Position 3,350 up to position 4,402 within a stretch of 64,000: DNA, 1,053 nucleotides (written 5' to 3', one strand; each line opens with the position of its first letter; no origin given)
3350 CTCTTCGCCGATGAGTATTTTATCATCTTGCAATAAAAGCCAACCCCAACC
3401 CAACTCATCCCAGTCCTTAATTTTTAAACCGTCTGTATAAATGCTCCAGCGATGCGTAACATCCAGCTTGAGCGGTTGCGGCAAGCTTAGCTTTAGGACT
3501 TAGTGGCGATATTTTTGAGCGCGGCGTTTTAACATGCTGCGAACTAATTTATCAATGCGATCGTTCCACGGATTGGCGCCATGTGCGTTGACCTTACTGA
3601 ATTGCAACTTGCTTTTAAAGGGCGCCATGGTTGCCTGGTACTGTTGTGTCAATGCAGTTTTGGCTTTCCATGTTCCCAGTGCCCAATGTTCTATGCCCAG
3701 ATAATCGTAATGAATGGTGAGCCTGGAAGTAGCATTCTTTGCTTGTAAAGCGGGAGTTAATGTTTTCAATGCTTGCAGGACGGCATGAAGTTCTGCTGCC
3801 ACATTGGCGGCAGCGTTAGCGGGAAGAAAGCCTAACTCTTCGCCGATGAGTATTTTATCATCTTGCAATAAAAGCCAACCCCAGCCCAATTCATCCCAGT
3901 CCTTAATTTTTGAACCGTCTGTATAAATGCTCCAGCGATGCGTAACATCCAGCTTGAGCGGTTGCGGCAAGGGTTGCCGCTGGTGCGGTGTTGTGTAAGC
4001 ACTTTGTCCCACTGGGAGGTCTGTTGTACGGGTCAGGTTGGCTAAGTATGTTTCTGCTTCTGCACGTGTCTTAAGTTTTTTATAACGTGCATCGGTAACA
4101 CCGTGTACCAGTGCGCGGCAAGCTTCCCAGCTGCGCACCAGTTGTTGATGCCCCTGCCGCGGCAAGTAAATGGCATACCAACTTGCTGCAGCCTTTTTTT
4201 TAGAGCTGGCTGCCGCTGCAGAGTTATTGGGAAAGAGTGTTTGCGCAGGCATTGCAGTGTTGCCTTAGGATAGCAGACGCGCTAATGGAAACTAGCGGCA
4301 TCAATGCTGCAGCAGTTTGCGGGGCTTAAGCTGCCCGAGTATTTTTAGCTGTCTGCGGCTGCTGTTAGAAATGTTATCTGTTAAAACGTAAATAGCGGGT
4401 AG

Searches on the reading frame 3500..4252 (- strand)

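Call 54: search_protein_families(library=pfam, proteins=[window:3500-4252:-], max_evalue=0.00001)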
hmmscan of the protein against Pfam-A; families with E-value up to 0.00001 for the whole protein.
window:3500-4252:- (250 aa): 2 families
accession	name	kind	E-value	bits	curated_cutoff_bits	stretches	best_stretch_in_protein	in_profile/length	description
PF00075.30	RNase_H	-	9.8e-10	39.2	25.8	1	108-239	5-138/141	RNase H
PF01693.22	Cauli_VI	-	1e-07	32.5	21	1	25-69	2-44/44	Ribonuclease H1 N-terminal domain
